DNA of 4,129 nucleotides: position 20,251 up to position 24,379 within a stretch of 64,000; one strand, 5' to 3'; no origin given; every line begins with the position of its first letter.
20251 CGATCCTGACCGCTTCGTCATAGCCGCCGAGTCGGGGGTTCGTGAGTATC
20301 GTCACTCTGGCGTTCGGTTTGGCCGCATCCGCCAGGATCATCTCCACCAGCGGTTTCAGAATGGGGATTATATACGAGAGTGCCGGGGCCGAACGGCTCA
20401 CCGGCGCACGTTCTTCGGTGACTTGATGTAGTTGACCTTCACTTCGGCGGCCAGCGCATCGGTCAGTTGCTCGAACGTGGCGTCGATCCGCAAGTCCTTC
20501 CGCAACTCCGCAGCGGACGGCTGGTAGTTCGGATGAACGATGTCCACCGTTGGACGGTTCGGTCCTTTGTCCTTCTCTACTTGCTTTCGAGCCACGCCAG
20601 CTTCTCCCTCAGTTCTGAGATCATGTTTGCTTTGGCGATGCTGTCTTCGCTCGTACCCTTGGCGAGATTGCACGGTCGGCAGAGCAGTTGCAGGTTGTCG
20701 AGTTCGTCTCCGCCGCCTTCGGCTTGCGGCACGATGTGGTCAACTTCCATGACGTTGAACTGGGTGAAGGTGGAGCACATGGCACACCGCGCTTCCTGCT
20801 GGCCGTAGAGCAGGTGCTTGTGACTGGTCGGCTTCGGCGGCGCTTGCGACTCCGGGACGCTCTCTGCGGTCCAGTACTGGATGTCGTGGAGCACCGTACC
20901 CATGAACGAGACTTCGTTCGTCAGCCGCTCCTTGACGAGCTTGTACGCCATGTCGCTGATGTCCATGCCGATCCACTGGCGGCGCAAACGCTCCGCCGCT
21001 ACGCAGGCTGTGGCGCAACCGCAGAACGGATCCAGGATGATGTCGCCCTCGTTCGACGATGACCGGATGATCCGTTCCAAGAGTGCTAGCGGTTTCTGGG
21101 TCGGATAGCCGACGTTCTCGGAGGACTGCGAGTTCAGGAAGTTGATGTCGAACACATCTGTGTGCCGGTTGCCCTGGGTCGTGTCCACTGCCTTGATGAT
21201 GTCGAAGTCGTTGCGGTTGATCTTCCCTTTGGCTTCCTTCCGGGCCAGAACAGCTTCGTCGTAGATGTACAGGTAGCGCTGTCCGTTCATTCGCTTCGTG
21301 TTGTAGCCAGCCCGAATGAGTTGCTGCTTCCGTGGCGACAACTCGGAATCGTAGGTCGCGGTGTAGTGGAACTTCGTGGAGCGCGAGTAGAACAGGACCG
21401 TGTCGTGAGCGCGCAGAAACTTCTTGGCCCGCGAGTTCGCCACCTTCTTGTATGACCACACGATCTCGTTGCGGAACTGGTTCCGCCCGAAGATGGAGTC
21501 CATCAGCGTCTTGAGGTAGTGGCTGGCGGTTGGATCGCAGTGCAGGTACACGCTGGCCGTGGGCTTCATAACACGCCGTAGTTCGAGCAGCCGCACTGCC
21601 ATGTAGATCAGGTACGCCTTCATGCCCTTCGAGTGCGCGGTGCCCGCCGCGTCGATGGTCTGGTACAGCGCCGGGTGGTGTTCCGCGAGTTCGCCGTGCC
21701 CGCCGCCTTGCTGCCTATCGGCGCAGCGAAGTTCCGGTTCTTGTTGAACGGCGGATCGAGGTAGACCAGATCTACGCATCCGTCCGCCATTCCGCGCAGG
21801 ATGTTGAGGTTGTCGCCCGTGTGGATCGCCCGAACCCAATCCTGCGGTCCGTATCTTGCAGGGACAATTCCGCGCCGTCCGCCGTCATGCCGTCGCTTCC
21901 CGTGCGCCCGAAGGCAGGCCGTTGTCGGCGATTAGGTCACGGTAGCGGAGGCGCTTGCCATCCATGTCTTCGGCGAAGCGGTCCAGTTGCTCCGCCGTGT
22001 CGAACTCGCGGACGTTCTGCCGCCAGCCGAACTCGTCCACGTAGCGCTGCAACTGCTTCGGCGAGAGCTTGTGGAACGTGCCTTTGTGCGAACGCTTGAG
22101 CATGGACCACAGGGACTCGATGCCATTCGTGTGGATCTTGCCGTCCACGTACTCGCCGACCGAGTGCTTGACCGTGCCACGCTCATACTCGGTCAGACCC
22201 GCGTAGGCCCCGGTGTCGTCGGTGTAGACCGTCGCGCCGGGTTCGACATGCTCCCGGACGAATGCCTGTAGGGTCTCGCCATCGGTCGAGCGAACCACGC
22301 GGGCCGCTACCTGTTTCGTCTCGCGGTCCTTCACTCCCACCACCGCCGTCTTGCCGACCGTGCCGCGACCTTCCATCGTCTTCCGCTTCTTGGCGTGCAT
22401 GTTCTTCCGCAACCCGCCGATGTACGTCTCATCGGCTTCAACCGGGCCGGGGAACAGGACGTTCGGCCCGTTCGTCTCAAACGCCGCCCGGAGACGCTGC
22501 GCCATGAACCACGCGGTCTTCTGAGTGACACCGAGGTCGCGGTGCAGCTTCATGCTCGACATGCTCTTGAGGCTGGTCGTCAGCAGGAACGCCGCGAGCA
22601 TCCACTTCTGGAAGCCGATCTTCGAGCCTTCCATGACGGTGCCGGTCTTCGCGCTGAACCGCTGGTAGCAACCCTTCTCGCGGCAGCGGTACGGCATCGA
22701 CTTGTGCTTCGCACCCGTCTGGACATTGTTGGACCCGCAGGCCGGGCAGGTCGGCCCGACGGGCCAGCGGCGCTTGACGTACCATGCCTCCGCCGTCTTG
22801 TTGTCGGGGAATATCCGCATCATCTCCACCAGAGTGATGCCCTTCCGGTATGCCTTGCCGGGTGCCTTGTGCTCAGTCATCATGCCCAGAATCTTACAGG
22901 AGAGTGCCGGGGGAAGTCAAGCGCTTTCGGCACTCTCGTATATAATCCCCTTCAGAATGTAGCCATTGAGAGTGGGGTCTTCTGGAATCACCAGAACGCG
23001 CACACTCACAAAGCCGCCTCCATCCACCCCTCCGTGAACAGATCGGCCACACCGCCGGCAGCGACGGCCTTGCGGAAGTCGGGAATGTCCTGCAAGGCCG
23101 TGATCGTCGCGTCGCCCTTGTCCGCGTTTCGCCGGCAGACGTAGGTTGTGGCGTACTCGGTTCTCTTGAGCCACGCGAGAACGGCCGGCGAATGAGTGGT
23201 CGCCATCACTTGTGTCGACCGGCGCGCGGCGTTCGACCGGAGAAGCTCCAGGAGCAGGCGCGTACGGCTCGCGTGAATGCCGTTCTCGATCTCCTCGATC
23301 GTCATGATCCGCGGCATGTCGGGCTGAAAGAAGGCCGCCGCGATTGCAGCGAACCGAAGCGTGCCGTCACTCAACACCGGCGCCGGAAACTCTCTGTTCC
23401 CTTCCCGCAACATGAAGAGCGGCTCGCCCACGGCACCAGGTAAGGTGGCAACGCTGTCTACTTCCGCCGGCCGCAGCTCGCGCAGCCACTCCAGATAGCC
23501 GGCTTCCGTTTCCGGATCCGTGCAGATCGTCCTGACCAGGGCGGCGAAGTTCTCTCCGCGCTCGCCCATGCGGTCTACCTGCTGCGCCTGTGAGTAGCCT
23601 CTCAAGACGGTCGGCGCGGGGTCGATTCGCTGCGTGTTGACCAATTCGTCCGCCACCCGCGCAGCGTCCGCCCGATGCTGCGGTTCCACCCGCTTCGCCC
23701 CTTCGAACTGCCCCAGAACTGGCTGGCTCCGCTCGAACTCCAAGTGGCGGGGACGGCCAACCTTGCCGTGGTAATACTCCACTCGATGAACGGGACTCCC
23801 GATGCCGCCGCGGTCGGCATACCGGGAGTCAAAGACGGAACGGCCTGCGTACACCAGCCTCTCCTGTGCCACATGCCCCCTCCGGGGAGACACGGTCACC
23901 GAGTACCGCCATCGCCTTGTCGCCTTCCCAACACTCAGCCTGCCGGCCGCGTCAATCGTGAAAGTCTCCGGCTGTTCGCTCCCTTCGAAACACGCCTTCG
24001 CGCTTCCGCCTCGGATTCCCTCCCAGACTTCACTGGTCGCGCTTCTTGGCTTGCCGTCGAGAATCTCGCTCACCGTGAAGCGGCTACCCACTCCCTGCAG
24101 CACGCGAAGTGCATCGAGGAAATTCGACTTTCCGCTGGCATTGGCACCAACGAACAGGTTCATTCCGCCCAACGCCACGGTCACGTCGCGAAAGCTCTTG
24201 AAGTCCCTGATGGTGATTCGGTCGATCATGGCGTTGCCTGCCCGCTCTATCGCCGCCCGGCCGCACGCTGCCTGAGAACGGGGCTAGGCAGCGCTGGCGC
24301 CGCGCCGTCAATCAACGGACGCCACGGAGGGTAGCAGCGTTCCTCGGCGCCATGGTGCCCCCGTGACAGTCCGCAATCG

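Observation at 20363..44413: Two diverged IS1595 elements carry the same cargo architecture: amino-MTase fused to a nuclease, with the nuclease module swapped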

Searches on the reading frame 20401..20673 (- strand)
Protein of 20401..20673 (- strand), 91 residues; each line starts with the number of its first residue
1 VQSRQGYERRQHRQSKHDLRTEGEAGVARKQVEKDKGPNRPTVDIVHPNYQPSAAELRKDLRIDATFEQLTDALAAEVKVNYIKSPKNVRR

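Call 11: search_protein_families(library=pfam, proteins=[window:20401-20673:-], max_evalue=0.01)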
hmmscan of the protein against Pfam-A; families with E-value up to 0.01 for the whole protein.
seq(91 aa): 0 families

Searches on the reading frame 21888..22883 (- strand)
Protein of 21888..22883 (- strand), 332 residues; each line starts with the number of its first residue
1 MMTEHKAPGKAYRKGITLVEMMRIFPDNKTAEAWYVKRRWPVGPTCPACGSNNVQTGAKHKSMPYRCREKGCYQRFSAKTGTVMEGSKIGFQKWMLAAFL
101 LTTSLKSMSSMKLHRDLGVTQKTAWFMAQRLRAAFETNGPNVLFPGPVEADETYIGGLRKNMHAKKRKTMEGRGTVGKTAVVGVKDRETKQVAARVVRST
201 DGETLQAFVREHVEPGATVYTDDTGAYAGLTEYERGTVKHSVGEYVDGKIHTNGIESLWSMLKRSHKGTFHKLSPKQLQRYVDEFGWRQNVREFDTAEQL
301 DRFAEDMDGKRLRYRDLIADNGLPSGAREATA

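Call 11: search_protein_families(library=pfam, proteins=[window:21888-22883:-], max_evalue=0.01)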
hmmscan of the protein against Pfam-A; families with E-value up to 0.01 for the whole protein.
seq(332 aa): 2 families
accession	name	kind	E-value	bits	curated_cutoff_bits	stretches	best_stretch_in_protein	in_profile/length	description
PF12762.13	DDE_Tnp_IS1595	-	3.4e-42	144.5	27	1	146-290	4-153/153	ISXO2-like transposase domain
PF12760.12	Zn_ribbon_IS1595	-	0.0017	18.7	25.4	1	31-72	6-43/46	Transposase zinc-ribbon domain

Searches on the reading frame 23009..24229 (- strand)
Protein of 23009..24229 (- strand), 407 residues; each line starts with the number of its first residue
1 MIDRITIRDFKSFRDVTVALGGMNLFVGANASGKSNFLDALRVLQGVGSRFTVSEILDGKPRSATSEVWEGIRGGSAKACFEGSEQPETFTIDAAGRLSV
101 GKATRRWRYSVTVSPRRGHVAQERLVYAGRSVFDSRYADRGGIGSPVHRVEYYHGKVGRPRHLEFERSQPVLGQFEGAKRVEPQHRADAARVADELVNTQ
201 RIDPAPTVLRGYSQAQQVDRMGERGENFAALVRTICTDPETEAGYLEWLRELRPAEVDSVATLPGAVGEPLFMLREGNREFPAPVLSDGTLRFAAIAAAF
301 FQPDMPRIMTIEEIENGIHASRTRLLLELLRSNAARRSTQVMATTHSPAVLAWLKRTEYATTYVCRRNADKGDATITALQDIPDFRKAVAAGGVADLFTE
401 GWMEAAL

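Call 65: search_protein_families(library=padloc, proteins=[window:23009-24229:-], max_evalue=0.001)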
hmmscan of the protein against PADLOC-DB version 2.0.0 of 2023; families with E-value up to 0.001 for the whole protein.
seq(407 aa): 96 families (the best 25 are shown)
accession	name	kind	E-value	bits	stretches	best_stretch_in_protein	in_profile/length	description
PDLC04389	PDC-M07A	-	1.1e-68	230.3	1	2-404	6-424/443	-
PDLC04393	PDC-M07A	-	1.9e-63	212.9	1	1-405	1-407/435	-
PDLC04391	PDC-M07A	-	3.3e-60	202.2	1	1-407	1-405/412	-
PDLC04392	PDC-M07A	-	1.2e-59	200.5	1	1-404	1-404/432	-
PDLC04178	HEC-01A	-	8.4e-41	138.3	1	2-377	9-354/399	-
PDLC04390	PDC-M07A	-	1.6e-33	114.1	1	176-403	53-290/321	-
PDLC04184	HEC-01A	-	5.6e-33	112.6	2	190-360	212-400/464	-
PDLC02980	AriA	-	6.5e-32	109.7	1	23-352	1-304/304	-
PDLC04176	HEC-01A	-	3.5e-29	100.3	1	2-358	3-328/371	-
PDLC04183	HEC-01A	-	3.5e-29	100.1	1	4-381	7-374/402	-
PDLC04177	HEC-01A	-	2.4e-28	97.2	1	1-371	4-359/393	-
PDLC04175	HEC-01A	-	2.6e-26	90.5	2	278-355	241-316/363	-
PDLC04182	HEC-01A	-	1.5e-25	88.1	1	2-404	4-401/406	-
PDLC02335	AbiLi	-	9.7e-25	85.3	1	1-387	49-268/326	AbiLi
PDLC04541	PDC-M25A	-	2.4e-23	80.8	2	190-391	154-350/380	-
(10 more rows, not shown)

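Call 66: search_protein_families(library=pfam, proteins=[window:23009-24229:-], max_evalue=0.01)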
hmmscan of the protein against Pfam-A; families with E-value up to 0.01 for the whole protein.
seq(407 aa): 5 families
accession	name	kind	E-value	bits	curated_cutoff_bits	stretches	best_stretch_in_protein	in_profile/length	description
PF13304.12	AAA_21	-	7.1e-32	112.1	27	2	273-351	225-303/304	AAA domain, putative AbiEii toxin, Type IV TA system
PF13175.12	AAA_15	-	1.5e-18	68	32.1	2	1-51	1-53/374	AAA ATPase domain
PF02463.25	SMC_N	-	2.1e-09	37.6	40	1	1-46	1-49/220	RecF/RecN/SMC N terminal domain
PF13476.12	AAA_23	-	1.7e-07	32.5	27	1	4-43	1-41/201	AAA domain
PF13555.12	AAA_29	-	3.7e-05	23.8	27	1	9-44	8-45/61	P-loop containing region of AAA domain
